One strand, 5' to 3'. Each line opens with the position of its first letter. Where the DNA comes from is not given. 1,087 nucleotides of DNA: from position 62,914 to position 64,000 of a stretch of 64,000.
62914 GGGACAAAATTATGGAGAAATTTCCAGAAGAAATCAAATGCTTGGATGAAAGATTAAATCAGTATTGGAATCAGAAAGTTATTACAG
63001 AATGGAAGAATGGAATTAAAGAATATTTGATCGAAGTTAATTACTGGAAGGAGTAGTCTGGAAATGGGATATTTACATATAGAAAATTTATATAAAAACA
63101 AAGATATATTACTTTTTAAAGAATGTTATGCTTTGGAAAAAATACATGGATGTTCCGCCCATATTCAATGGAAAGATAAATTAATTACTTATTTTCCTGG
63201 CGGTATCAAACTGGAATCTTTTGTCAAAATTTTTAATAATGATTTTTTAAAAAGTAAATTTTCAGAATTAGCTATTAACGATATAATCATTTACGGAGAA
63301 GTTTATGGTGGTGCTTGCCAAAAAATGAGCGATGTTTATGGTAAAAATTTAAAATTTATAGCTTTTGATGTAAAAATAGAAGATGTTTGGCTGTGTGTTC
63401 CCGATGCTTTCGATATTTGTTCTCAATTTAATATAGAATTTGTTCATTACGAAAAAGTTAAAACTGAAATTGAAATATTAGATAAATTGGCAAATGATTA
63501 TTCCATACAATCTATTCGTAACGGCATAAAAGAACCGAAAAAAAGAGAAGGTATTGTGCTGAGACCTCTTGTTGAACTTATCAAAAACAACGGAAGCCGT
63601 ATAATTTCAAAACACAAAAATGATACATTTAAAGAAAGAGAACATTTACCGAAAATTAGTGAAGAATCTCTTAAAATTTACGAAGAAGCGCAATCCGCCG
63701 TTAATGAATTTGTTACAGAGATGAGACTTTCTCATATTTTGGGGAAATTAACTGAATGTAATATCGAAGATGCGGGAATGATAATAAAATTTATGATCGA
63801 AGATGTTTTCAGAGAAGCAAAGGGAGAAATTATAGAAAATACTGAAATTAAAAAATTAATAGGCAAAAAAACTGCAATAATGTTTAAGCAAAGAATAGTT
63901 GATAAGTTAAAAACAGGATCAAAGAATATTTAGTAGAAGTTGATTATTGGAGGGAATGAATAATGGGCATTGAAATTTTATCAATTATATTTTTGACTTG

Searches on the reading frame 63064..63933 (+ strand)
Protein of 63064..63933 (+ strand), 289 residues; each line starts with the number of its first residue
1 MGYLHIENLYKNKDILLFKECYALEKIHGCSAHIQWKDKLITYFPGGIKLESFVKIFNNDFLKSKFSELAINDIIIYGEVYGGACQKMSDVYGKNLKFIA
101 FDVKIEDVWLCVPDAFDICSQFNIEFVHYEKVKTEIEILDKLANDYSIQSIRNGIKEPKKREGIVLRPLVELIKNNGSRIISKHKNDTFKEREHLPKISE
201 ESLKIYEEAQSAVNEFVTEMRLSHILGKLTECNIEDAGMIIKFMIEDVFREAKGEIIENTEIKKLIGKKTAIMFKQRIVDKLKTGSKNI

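Call 43: find_encoding_contigs(protein=window:63064-63933:+, flank=10000, max_places=4)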
Protein window:63064-63933:+ (289 aa): 22 contigs read that carry it; 3 places shown.
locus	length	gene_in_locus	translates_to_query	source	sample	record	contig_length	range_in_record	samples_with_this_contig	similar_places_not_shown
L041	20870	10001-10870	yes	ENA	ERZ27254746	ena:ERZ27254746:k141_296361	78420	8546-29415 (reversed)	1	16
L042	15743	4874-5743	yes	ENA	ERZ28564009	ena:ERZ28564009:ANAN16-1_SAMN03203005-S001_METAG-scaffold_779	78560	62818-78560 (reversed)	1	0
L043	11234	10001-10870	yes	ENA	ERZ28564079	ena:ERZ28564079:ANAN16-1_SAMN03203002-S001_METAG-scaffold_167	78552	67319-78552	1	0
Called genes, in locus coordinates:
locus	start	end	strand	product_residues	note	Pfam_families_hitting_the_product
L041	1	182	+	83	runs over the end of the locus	-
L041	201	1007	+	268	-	-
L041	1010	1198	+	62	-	-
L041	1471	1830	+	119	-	-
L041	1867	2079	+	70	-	PF12651:RHH_3 (weak)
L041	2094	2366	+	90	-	-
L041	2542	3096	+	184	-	-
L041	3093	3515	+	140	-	-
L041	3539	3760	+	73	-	-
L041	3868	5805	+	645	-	-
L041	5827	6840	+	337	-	PF01555:N6_N4_Mtase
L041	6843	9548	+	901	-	PF00270:DEAD, PF04851:ResIII (weak), PF14528:LAGLIDADG_3 (faint), PF13307:Helicase_C_2 (weak)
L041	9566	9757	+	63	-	-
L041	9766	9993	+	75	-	-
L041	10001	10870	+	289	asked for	PF09414:RNA_ligase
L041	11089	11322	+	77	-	-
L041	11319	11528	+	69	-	-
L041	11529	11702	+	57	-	-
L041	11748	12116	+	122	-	-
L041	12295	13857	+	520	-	PF00176:SNF2-rel_dom, PF00271:Helicase_C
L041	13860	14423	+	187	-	-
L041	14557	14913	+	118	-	-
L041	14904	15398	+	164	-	-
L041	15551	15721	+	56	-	-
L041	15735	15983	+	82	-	-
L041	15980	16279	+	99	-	-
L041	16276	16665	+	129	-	-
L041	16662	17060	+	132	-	-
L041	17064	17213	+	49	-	-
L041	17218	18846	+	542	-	-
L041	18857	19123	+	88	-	-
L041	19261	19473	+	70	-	-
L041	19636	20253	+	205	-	-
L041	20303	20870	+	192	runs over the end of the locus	-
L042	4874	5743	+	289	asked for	PF09414:RNA_ligase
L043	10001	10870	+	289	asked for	PF09414:RNA_ligase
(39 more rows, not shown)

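Call 44: search_protein_families(library=phrogs, proteins=[L041:17218-18846:+, L041:13860-14423:+, L041:14557-14913:+, L041:14904-15398:+, L041:16276-16665:+, L041:16662-17060:+, L041:19636-20253:+], max_evalue=0.001)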
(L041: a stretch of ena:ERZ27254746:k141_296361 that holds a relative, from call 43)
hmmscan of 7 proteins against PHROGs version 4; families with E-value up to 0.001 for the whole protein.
L041:17218-18846:+ (542 aa): 0 families

L041:13860-14423:+ (187 aa): 0 families

L041:14557-14913:+ (118 aa): 0 families

L041:14904-15398:+ (164 aa): 0 families

L041:16276-16665:+ (129 aa): 0 families

L041:16662-17060:+ (132 aa): 0 families

L041:19636-20253:+ (205 aa): 0 families

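Call 47: search_protein_families(library=pfam, proteins=[L041:17218-18846:+], max_evalue=0.01)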
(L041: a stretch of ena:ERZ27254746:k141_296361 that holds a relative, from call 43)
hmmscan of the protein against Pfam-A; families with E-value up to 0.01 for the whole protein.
L041:17218-18846:+ (542 aa): 0 families
